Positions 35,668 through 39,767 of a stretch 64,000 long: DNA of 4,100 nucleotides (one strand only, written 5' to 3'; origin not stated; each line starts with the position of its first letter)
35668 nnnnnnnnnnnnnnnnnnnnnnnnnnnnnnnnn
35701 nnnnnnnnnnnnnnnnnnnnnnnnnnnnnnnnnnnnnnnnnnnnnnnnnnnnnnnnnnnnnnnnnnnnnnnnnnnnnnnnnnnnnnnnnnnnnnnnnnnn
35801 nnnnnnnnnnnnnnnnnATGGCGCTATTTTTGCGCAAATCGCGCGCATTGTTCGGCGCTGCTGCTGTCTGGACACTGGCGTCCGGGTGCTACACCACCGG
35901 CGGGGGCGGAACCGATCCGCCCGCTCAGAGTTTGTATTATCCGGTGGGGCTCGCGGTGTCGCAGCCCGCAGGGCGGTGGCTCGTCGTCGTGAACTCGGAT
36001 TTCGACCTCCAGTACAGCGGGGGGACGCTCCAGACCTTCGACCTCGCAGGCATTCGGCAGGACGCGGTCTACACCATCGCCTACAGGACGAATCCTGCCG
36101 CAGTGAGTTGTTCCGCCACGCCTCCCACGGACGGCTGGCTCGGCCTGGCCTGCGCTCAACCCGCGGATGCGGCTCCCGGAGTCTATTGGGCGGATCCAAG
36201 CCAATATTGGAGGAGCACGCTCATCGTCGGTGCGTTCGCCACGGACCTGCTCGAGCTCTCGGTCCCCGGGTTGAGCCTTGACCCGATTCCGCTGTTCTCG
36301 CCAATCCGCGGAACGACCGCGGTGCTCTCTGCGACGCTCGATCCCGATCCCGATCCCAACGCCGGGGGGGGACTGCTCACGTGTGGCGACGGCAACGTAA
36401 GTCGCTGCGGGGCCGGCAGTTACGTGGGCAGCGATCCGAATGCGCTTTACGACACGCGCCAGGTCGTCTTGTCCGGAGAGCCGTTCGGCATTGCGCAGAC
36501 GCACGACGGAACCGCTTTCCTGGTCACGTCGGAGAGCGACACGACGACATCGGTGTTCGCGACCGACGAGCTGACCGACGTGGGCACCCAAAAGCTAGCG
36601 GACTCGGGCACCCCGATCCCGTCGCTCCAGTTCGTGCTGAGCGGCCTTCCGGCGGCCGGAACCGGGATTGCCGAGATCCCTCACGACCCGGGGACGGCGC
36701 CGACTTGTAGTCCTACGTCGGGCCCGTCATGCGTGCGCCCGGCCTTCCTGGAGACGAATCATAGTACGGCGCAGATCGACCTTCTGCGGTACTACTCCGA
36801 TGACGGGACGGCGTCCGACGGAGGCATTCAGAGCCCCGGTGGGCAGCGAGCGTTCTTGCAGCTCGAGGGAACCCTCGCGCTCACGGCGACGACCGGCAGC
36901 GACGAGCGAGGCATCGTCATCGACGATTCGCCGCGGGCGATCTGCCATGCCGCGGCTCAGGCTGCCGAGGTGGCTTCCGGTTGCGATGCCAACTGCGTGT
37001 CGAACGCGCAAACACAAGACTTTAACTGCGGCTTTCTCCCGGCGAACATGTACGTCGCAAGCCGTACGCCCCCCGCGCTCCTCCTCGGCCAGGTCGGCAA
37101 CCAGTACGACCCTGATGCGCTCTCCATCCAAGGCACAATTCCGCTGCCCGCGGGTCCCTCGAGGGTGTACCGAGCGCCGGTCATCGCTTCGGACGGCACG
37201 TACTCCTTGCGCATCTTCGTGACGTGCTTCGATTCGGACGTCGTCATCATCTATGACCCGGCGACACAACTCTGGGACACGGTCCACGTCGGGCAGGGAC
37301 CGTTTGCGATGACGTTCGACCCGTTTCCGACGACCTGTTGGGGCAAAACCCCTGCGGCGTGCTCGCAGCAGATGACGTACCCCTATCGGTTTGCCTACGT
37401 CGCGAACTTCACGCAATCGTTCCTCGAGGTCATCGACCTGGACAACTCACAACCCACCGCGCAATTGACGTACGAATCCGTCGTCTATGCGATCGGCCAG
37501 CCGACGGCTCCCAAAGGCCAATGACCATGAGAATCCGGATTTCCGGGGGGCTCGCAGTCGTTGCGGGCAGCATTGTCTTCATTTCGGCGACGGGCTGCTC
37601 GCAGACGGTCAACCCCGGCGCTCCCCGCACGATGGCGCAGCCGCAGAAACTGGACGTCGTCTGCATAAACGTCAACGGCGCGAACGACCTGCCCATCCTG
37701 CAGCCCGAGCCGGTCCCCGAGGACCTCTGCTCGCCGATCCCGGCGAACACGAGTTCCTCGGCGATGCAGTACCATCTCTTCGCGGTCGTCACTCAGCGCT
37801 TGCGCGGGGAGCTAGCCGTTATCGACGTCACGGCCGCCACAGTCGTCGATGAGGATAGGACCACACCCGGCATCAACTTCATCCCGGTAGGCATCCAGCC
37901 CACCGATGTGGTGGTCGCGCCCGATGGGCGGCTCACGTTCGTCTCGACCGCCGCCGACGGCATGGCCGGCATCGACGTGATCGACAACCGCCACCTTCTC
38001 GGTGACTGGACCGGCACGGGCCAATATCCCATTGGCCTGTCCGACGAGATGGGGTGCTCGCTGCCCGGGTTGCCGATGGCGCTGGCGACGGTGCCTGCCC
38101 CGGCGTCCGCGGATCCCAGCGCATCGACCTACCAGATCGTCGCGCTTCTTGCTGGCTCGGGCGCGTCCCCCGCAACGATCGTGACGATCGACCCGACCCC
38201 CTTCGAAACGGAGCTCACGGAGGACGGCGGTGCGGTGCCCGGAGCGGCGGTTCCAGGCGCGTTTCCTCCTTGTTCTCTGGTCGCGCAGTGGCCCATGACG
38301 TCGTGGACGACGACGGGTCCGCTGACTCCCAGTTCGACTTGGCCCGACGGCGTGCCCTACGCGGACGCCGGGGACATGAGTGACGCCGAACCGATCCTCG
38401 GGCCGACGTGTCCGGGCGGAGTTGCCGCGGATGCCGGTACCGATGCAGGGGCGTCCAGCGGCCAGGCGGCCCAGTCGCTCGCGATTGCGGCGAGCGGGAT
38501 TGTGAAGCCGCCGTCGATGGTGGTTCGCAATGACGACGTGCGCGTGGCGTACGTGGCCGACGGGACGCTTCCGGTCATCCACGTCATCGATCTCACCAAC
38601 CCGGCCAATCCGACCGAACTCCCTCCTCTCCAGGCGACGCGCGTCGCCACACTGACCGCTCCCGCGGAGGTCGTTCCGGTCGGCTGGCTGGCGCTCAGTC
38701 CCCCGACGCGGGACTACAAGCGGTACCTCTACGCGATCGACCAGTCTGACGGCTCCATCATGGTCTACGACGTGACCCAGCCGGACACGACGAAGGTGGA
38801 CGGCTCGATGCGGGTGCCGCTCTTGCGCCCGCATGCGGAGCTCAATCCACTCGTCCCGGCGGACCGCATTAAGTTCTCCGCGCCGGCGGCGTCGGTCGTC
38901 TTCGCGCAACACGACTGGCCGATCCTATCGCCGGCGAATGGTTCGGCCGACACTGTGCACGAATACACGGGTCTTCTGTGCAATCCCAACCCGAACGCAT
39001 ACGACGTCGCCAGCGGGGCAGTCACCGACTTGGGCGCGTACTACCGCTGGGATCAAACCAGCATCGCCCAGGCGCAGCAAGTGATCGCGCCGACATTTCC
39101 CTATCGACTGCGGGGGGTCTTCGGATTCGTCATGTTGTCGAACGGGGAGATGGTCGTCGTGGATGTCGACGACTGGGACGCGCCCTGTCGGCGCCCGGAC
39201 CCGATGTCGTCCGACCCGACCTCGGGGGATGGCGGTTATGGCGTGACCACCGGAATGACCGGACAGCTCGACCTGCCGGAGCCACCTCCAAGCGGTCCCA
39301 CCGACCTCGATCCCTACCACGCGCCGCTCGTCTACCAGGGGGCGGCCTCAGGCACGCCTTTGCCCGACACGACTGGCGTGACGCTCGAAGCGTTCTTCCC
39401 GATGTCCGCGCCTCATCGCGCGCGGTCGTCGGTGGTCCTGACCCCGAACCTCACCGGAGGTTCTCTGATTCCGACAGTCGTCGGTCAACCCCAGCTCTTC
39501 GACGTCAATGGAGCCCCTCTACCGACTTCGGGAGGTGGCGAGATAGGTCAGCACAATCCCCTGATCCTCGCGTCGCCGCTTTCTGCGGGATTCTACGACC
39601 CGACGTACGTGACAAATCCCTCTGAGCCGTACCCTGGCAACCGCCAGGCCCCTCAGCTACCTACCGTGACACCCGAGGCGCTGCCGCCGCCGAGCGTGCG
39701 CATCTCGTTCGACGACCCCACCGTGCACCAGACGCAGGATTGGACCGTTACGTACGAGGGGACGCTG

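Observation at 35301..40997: Candidate undescribed envelope module: sigma-54 promoter, micro-ORF, conserved RNA-like element and two coupled giant beta-propeller lipoproteins, abutting mutS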

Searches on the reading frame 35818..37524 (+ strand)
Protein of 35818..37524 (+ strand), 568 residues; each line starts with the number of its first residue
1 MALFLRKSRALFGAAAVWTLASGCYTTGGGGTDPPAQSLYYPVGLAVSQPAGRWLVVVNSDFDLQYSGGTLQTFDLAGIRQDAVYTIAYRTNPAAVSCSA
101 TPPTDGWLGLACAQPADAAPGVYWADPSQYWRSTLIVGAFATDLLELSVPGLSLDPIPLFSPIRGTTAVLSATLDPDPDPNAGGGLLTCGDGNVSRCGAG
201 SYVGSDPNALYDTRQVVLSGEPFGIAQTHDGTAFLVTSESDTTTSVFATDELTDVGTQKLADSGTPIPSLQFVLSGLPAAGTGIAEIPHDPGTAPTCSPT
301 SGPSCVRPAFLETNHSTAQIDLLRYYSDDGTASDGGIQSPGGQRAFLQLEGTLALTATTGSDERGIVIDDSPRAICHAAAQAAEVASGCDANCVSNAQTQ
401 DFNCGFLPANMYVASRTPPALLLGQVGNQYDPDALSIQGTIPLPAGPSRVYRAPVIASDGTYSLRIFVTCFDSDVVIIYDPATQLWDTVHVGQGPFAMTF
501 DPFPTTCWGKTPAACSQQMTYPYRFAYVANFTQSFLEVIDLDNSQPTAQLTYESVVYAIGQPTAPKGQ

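Call 7: search_protein_families(library=pfam, proteins=[window:35818-37524:+], max_evalue=1)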
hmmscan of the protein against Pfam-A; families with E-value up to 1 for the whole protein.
window:35818-37524:+ (568 aa): 0 families

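Call 8: search_protein_families(library=ncbifam, proteins=[window:35818-37524:+], max_evalue=1)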
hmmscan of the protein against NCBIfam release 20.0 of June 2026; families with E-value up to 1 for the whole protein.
window:35818-37524:+ (568 aa): 1 family
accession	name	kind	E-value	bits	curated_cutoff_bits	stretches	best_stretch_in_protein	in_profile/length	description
TIGR02276.1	beta_rpt_yvtn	repeat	0.00094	19.1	27.85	1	465-501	5-42/42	beta-propeller repeat protein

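Call 18: find_homologous_proteins(query=window:35818-37524:+)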
Query window:35818-37524:+ (568 aa): 350 proteins with E <= 0.001 among 8000 candidates; the best 120 are listed.
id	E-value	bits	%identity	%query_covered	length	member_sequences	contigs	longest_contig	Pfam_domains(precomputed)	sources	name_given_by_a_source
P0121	0.0e+0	1290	100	100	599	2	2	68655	-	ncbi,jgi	ncbi:MAG: hypothetical protein ABTD50_08375 [Polyangiaceae bacterium]|jgi:hypothetical protein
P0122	5.6e-295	997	80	100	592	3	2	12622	-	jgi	jgi:hypothetical protein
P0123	1.8e-228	778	65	100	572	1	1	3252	-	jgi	jgi:DNA-binding beta-propeller fold protein YncE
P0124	2.6e-216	737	63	100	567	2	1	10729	-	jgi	jgi:DNA-binding beta-propeller fold protein YncE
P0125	8.3e-209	713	62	100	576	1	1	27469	-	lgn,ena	-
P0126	4.1e-208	710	64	100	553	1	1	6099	-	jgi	jgi:hypothetical protein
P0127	4.3e-118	413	44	100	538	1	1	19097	-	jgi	jgi:hypothetical protein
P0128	4.0e-116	407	44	99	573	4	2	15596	-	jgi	jgi:hypothetical protein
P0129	7.3e-116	406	43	100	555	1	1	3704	-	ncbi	-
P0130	4.0e-115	403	43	99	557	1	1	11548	-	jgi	jgi:hypothetical protein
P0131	1.5e-114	401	42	100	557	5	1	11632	-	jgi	jgi:hypothetical protein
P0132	2.3e-114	401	45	100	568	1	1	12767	-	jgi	jgi:hypothetical protein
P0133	6.6e-113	396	41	100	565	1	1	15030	-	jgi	jgi:DNA-binding beta-propeller fold protein YncE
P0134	1.6e-112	395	42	100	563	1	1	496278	-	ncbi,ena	-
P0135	7.6e-112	393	42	98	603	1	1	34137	-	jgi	jgi:hypothetical protein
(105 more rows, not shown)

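Call 28: find_related_loci(query=A1, collection=genome_contigs, flank=7000)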
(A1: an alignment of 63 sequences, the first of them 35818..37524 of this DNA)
Query A1 (568 aa) in genome_contigs; peptide patterns used: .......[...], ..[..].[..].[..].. (x = any residue, [..] = any of these).
315 stretches matched a pattern; 256 encode a relative of the query (tblastn E <= 1e-3); the best 80 are kept; 80 distinct loci.
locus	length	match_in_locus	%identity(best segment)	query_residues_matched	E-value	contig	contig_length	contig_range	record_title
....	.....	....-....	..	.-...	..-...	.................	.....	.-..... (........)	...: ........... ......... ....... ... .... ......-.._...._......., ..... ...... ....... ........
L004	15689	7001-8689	42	1-568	1e-123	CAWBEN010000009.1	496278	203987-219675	MAG: uncultured delta proteobacterium isolate MFD01213.bin.3.422 genome assembly, contig: contig_8457, whole genome shot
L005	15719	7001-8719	41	1-568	2e-121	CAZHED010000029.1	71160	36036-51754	MAG TPA_asm: uncultured Polyangiaceae bacterium isolate binchicken_co54_265 genome assembly, contig: NODE_578_length_711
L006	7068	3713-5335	42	1-568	1e-119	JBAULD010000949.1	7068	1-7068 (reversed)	MAG: Polyangiaceae bacterium isolate MFD04780_ilm_asm_bin14 k127_78691, whole genome shotgun sequence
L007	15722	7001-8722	41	6-567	3e-118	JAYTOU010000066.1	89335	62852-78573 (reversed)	MAG: Myxococcales bacterium isolate GFS_4219 GFS_4219_65, whole genome shotgun sequence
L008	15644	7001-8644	42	1-568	3e-117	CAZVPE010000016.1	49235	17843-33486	MAG TPA_asm: uncultured Polyangiaceae bacterium isolate binchicken_co54_122 genome assembly, contig: NODE_1171_length_49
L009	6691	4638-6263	42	3-567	6e-115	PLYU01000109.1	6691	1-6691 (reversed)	MAG: Myxococcales bacterium isolate palsa_1150 73.20120700_P3D.239_contig_212917, whole genome shotgun sequence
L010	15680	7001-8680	41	1-568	7e-115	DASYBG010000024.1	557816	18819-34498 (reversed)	MAG TPA_asm: Polyangiaceae bacterium isolate SMAG_U4901 k141_567099, whole genome shotgun sequence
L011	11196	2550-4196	41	31-567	4e-115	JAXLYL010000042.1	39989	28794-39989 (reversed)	MAG: Polyangiaceae bacterium isolate STL-MYX12 C1.258.fa-42, whole genome shotgun sequence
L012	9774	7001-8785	41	6-567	5e-113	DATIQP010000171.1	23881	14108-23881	MAG TPA_asm: Polyangiaceae bacterium isolate SMAG_U15880 k141_284050, whole genome shotgun sequence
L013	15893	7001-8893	39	1-568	7e-112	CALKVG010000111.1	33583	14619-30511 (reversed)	MAG TPA_asm: uncultured Myxococcales bacterium isolate SRR5457059_bin.51_CONCOCT_v1.1_MAG genome assembly, contig: ERZ79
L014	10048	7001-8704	41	24-567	1e-110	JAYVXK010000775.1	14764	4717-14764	MAG: Myxococcales bacterium isolate GL85_DN_concoct_3 GL85_DN_concoct_3_774, whole genome shotgun sequence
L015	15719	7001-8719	41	20-567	1e-110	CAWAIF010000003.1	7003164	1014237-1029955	MAG: uncultured delta proteobacterium isolate MFD02416.bin.1.98 genome assembly, contig: contig_8404, whole genome shotg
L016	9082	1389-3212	40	13-567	1e-110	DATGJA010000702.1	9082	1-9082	MAG TPA_asm: Polyangiaceae bacterium isolate SMAG_U9821 k141_1492377, whole genome shotgun sequence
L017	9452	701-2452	40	20-567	1e-109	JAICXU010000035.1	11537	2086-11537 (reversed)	MAG: Polyangiaceae bacterium isolate LS_FP_2_bin.137 k141_2972407_length_11537_cov_8.0000, whole genome shotgun sequence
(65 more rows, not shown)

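Call 31: predict_structure(alignment_id=A1)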
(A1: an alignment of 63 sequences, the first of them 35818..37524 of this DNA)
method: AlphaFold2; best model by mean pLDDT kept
length: 568 residues; sequences in the alignment: 63
mean_pLDDT: 86.0   pTM: 0.88
mean pLDDT of the five models: 86.0, 85.4, 83.2, 83.2, 81.7
residues with pLDDT >= 90: 351; 70-90: 131; 50-70: 54; < 50: 32
segments of 3 or more residues with pLDDT < 50: 1-4, 17-28, 255-259, 330-334
pLDDT, mean of each block of 10 residues (from residue 1): 50 48 46 88 94 94 88 96 90 67 64 78 89 93 94 91 93 88 89 89 93 91 94 95 93 54 74 93 95 73 80 93 84 49 82 83 93 94 84 84 95 96 95 95 95 96 97 97 95 95 93 91 95 95 89 94 73
secondary structure, 60 per line:
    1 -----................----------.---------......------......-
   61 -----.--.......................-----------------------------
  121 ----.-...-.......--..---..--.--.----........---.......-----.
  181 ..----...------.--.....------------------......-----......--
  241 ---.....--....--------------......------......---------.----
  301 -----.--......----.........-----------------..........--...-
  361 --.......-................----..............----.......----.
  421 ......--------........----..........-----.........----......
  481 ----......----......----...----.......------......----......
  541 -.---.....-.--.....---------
elements in order: H6-21 E42-47 E54-59 E69-75 H76-91 E131-137 E157-164 E168-174 E187-189 E222-227 E233-238 E244-248 H251-254 E269-274 E281-286 E309-314 E319-327 E345-354 E363-369 H371-386 H391-404 E409-415 E420-426 E435-442 E447-456 E462-470 E475-480 E485-490 E495-500 H512-518 E525-530 E535-540 H546-550 E555-559

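Call 39: fold_search(model_id=the predicted structure, library=pdb)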
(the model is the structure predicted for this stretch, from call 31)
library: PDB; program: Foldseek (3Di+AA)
matches with E <= 10: 903; with E <= 0.001: 405
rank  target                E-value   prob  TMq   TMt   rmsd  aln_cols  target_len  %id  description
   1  1l0q_A                3.4e-10  1.00  0.38  0.53   9.9       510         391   13  Tandem YVTN beta-propeller and PKD domains from an archaeal surface layer protein (released 2002-11-06)
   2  4qrj_A                1.4e-09  1.00  0.39  0.61   7.5       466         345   12  Crystal structure of a putative 6-phosphogluconolactonase (BACUNI_04672) from Bacteroides uniformis ATCC 8492 at 2.20  (released 2014-07-23)
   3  4qrj_B                1.8e-09  1.00  0.39  0.62   7.5       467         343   12  Crystal structure of a putative 6-phosphogluconolactonase (BACUNI_04672) from Bacteroides uniformis ATCC 8492 at 2.20  (released 2014-07-23)
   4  3scy                  1.9e-09  1.00  0.40  0.60   6.9       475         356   12  Crystal structure of a putative 6-phosphogluconolactonase (BF1038) from Bacteroides fragilis NCTC 9343 at 1.50 A resolut (released 2011-07-20)
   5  7bie_A                3.1e-09  1.00  0.40  0.73   5.6       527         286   11  Crystal structure of nvWrap-T, a 7-bladed symmetric propeller (released 2021-09-22)
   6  3fgb_B                8.9e-09  1.00  0.39  0.60   7.4       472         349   11  Crystal structure of the Q89ZH8_BACTN protein from Bacteroides thetaiotaomicron. Northeast Structural Genomics Consort (released 2008-12-23)
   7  6lqr_B2               1.0e-08  1.00  0.32  0.23  16.6       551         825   10  Cryo-EM structure of 90S small subunit preribosomes in transition states (State C) (released 2020-09-16)
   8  6nau_A                2.8e-08  1.00  0.43  0.69   4.9       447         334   11  1.55 Angstrom Resolution Crystal Structure of 6-phosphogluconolactonase from Klebsiella pneumoniae (released 2018-12-19)
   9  1ri6                  3.2e-08  1.00  0.44  0.70   6.8       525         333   11  Structure of a putative isomerase from E. coli (released 2003-11-25)
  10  9n73_LN               3.4e-08  1.00  0.40  0.35   7.0       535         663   10  SSU processome maturation and disassembly, State G (released 2025-10-29)
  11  9ijj_Q                5.8e-08  1.00  0.37  0.45  27.3       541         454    8  In situ structure of the central apparatus in mouse sperm axoneme. (released 2025-06-04)
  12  5y31_B                1.1e-07  1.00  0.40  0.44   7.3       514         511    8  Crystal structure of human LGI1-ADAM22 complex (released 2018-05-02)
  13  3hfq_A                1.5e-07  1.00  0.28  0.40  10.7       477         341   10  Crystal structure of the lp_2219 protein from Lactobacillus plantarum. Northeast Structural Genomics Consortium Target (released 2009-05-26)
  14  6igb_A                2.1e-07  1.00  0.37  0.55   8.9       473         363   11  the structure of Pseudomonas aeruginosa Periplasmic gluconolactonase, PpgL (released 2018-11-21)
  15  8ova_A7               2.5e-07  1.00  0.36  0.63   6.3       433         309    9  CRYO-EM STRUCTURE OF TRYPANOSOMA BRUCEI PROCYCLIC FORM 80S RIBOSOME : PARENTAL STRAIN (released 2023-11-29)
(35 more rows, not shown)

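Call 53: search_solved_structures(query=A1, max_evalue=10)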
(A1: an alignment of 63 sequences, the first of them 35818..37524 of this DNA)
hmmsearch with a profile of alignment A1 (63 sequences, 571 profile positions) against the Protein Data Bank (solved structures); distinct sequences matched with E-value up to 10: 2.
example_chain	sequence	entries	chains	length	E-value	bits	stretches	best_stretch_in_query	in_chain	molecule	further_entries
1l0q_A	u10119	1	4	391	5.6e-07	31.6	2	462-507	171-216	Surface layer protein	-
5c2v_B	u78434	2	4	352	0.52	11.9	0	227-270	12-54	HYDRAZINE SYNTHASE BETA SUBUNIT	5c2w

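Call 62: find_encoding_contigs(protein=P0122, flank=6000, max_places=2)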
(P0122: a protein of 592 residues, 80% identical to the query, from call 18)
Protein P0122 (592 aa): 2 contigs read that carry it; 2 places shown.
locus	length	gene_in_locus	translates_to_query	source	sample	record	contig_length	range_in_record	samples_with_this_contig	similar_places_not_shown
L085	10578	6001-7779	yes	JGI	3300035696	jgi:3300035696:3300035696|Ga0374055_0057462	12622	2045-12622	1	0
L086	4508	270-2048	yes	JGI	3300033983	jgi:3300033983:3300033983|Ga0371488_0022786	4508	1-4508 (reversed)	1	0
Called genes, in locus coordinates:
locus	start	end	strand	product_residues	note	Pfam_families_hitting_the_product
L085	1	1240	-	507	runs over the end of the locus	PF07719:TPR_2 (faint), PF08308:PEGA, PF13620:CarboxypepD_reg (faint), PF08308:PEGA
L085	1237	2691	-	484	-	PF00069:Pkinase, PF01636:APH (faint), PF07714:PK_Tyr_Ser-Thr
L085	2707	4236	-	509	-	PF07603:Lcl_C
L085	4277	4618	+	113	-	-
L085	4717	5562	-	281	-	PF00398:RrnaAD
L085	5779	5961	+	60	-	-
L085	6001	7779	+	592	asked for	-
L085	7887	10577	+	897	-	?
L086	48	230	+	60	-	-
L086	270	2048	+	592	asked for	-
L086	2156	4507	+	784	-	?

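Call 76: search_protein_families(library=padloc, proteins=[window:35818-37524:+], max_evalue=0.01)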
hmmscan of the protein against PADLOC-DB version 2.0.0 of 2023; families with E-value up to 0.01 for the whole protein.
window:35818-37524:+ (568 aa): 0 families

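Call 96: search_protein_families(library=pfam, alignment_id=A1, max_evalue=0.1)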
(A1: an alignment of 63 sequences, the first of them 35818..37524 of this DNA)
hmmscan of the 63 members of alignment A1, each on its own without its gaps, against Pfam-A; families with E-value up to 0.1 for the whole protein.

A. member 1, window:35818-37524:+ (568 aa): 0 families

B. families by the number of members that match (of 63 scanned): 5 families
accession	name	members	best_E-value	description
PF03088.22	Str_synth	3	0.029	Strictosidine synthase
PF01436.27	NHL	3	0.049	NHL repeat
PF07490.16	Tir_receptor_N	1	0.0023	Translocated intimin receptor (Tir) N-terminus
PF20009.4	GEVED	1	0.026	GEVED domain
PF22443.2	FbpC-like_RD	1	0.054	FbpC-like, regulatory domain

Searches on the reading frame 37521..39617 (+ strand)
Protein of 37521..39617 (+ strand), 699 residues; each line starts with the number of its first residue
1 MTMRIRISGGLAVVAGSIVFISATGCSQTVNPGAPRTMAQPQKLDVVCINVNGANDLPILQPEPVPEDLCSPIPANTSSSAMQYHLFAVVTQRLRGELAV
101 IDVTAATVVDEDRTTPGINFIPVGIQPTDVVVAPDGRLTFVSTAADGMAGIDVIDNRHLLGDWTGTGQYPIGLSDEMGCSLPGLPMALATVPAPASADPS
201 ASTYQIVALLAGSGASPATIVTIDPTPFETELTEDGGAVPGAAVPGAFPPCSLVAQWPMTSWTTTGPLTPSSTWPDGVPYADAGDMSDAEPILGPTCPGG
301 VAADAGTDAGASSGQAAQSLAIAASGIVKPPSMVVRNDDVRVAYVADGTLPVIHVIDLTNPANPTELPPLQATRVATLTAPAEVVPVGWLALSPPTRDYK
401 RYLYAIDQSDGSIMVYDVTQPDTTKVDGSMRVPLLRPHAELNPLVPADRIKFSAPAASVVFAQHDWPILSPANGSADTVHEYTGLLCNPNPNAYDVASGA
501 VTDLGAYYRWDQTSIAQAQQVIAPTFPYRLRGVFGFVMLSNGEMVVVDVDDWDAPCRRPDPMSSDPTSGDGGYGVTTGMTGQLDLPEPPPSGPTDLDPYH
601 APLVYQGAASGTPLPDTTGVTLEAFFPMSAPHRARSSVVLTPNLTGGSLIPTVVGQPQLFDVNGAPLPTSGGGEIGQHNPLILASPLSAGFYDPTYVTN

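Call 56: search_protein_families(library=pfam, proteins=[window:37521-39617:+], max_evalue=10)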
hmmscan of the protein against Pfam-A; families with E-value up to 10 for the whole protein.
window:37521-39617:+ (699 aa): 0 families
